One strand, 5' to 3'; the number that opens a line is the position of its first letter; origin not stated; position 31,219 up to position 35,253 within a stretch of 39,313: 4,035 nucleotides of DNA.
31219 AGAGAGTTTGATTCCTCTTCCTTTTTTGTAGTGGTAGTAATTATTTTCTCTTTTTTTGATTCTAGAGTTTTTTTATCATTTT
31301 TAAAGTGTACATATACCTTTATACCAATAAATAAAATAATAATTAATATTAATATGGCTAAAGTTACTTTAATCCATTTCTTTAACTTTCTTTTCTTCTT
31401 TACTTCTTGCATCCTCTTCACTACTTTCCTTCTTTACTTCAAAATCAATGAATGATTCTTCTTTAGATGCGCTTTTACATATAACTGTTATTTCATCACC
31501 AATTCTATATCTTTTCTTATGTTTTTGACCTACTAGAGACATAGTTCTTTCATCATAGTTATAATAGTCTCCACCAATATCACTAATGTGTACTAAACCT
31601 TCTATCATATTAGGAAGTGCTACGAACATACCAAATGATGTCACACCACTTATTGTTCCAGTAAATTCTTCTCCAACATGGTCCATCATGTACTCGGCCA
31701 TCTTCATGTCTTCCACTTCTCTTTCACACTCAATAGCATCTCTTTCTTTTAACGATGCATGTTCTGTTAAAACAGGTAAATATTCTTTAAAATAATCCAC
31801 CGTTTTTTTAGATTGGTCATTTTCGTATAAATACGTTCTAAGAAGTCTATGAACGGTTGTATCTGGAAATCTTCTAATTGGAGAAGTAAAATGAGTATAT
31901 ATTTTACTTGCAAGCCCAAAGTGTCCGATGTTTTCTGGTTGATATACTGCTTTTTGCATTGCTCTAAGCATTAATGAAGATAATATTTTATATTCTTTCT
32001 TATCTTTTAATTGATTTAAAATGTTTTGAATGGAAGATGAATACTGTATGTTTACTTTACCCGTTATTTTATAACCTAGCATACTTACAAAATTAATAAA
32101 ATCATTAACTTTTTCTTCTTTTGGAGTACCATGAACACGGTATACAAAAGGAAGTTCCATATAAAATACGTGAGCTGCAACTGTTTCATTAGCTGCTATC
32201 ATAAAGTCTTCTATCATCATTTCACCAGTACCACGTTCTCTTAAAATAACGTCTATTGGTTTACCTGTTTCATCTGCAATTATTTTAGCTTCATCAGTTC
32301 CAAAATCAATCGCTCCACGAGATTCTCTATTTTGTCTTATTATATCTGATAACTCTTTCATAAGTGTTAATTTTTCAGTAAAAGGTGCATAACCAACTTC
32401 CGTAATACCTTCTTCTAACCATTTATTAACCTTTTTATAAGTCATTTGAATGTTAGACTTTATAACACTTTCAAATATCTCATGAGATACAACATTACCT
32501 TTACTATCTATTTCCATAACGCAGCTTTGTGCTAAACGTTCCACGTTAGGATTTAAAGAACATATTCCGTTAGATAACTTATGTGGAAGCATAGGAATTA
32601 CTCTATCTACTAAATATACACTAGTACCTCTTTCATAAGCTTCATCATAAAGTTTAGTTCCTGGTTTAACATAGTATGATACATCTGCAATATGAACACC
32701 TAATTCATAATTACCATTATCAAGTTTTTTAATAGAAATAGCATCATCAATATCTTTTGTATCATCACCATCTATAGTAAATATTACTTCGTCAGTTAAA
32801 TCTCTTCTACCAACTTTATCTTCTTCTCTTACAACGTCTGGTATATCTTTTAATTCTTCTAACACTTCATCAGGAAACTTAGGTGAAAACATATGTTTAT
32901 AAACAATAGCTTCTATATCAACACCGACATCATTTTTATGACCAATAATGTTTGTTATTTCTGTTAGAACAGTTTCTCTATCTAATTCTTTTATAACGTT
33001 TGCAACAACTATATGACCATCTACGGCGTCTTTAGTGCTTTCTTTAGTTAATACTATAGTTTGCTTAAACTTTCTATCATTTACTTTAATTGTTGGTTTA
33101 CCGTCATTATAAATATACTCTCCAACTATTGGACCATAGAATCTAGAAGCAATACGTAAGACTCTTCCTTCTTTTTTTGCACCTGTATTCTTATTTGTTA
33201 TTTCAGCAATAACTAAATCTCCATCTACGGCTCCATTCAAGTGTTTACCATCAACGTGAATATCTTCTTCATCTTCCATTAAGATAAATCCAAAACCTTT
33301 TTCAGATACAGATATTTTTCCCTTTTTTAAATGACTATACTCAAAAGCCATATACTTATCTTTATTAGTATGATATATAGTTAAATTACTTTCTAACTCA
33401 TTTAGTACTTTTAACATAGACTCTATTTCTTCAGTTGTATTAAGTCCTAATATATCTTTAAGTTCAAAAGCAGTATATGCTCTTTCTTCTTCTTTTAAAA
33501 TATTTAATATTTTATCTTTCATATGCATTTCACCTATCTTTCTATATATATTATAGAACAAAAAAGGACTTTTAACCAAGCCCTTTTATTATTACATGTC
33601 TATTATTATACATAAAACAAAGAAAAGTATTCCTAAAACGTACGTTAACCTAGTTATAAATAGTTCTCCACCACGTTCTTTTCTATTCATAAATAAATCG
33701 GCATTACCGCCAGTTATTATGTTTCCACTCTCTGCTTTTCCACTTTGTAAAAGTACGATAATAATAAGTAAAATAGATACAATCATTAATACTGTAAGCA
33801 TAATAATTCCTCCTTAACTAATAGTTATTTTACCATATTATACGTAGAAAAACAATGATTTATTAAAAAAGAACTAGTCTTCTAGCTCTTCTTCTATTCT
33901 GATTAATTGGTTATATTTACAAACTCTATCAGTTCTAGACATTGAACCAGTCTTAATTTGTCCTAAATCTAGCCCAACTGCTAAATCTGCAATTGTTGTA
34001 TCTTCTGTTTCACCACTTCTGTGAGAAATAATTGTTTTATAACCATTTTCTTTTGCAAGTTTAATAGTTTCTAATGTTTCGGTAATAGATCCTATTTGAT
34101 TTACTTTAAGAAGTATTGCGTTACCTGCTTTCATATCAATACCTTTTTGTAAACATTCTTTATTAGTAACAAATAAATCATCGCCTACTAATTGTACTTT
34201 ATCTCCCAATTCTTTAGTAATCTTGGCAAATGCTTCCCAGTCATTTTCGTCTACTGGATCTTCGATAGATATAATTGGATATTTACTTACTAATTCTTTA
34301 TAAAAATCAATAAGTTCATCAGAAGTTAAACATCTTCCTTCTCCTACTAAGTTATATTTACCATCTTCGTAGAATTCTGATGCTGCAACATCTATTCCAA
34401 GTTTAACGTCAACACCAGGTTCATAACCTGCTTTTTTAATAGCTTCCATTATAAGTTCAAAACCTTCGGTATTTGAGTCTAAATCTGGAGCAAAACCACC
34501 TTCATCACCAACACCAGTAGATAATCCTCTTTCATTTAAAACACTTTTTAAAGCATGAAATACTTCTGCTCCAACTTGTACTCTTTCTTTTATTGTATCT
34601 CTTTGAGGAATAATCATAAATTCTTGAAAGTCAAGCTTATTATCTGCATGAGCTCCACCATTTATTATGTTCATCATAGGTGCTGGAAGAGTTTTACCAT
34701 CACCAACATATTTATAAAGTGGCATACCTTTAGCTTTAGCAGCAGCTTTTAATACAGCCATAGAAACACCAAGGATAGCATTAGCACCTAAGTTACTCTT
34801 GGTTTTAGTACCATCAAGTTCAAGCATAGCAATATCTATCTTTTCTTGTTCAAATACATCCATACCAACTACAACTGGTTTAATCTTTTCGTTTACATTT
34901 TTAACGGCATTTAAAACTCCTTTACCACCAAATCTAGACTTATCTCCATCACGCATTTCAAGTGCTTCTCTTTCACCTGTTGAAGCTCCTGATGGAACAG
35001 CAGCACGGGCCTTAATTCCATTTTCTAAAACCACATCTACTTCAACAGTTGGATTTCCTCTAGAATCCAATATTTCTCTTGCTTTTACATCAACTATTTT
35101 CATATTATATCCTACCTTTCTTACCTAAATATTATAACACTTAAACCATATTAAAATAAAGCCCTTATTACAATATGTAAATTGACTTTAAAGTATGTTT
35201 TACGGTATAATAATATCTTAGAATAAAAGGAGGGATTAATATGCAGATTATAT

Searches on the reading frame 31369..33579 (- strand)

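Call 31: search_protein_families(library=ncbifam, proteins=[window:31369-33579:-], max_evalue=0.00001)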
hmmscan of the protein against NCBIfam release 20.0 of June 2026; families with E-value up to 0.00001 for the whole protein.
window:31369-33579:- (736 aa): 18 families
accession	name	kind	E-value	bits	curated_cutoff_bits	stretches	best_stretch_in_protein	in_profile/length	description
TIGR02063.1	RNase_R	equivalog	4.3e-247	822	597.85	1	19-715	2-709/711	ribonuclease R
TIGR00358.1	3_prime_RNase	superfamily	2.2e-191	637.5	368.6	1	74-714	6-655/657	VacB/RNase II family 3'-5' exoribonuclease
NF008648.0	PRK11642.1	equivalog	3.2e-146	488.8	982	1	16-726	16-733/813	ribonuclease R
NF003455.0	PRK05054.1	equivalog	2.8e-71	240.6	542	1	85-704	22-632/645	exoribonuclease II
TIGR02062.1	RNase_B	equivalog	4.8e-61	206.6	641.9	1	85-655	22-584/646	exoribonuclease II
NF006333.0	PRK08563.1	equivalog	3.3e-10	39.9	143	1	639-706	85-151/188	DNA-directed RNA polymerase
NF006363.0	PRK08582.1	equivalog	1.4e-09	38.3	171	1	634-727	4-98/140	S1 domain-containing RNA-binding protein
TIGR00448.1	rpoE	equivalog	8e-09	35.3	124.2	1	636-718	82-159/179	DNA-directed RNA polymerase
NF004954.0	PRK06299.1-4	equivalog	2.3e-08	32.7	727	1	635-719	363-437/560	30S ribosomal protein S1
NF040579.1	S1_dom_CvfD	subfamily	2.7e-08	34.1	117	1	634-730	2-87/113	CvfD/Ygs/GSP13 family RNA-binding post-transcriptional regulator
NF005973.0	PRK08059.1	equivalog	1.8e-07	31.3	148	1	635-732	7-93/123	S1 domain-containing post-transcriptional regulator GSP13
NF004952.0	PRK06299.1-2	equivalog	6.4e-07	28.1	524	1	635-722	390-467/580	30S ribosomal protein S1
NF000907.0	PRK00087.1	equivalog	1.5e-06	26.8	624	1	634-731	562-648/671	bifunctional 4-hydroxy-3-methylbut-2-enyl diphosphate reductase/30S ribosomal protein S1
TIGR00717.1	rpsA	equivalog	2.4e-06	26.4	577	1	634-717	358-431/516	30S ribosomal protein S1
NF005208.0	PRK06676.1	equivalog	3.1e-06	26.4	368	0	635-671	278-314/391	30S ribosomal protein S1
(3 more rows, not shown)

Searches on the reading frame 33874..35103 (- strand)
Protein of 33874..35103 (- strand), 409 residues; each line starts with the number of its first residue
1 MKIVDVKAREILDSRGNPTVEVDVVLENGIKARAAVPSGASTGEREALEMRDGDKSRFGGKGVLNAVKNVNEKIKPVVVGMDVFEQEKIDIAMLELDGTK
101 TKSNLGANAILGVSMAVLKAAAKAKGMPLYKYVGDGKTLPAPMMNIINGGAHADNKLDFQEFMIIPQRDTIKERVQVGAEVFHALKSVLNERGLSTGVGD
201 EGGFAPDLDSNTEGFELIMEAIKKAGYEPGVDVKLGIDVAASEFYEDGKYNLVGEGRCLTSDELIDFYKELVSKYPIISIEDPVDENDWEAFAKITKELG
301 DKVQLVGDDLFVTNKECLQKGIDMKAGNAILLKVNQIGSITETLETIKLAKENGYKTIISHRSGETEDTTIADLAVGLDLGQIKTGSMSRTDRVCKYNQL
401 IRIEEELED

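Call 31: search_protein_families(library=ncbifam, proteins=[window:33874-35103:-], max_evalue=0.00001)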
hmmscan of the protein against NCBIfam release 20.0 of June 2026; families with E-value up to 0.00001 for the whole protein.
window:33874-35103:- (409 aa): 5 families
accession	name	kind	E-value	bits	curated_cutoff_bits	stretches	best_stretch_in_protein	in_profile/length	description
TIGR01060.2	eno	equivalog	3.6e-198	658.4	300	1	3-408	1-411/425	phosphopyruvate hydratase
NF006223.0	PRK08350.1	equivalog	2.1e-26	93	624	1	65-149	51-137/341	hypothetical protein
TIGR01502.1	B_methylAsp_ase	equivalog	1.5e-07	30.8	286.15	0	250-372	236-366/408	methylaspartate ammonia-lyase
TIGR01928.1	menC_lowGC_arch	equivalog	2.7e-06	26.7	200.65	1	273-359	197-280/325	o-succinylbenzoate synthase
TIGR02534.1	mucon_cyclo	subfamily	7.1e-06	25.3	334.95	0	277-355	215-290/368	muconate/chloromuconate family cycloisomerase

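Call 32: list_cluster_members(proteins=[window:33874-35103:-, window:4021-4461:-, window:2816-3997:-, window:5960-7336:+])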
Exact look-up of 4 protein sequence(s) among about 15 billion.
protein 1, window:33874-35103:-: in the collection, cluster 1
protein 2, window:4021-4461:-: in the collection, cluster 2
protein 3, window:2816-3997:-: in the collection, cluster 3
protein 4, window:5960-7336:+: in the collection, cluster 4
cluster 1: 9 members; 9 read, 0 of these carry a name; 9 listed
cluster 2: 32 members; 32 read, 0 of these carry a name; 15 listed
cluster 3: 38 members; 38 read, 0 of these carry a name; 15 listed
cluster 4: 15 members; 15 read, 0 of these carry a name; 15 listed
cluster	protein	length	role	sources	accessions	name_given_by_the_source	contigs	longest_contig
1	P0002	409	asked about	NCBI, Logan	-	-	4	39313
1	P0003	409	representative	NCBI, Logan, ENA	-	-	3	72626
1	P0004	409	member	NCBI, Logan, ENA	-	-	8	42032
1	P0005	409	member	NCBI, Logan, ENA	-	-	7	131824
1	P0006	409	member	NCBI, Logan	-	-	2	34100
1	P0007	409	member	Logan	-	-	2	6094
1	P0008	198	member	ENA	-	-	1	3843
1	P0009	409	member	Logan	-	-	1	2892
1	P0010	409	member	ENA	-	-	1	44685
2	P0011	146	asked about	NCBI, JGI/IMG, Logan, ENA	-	-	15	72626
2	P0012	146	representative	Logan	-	-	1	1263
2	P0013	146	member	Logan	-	-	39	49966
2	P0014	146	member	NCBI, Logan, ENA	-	-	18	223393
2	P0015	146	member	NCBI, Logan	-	-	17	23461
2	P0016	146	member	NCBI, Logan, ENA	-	-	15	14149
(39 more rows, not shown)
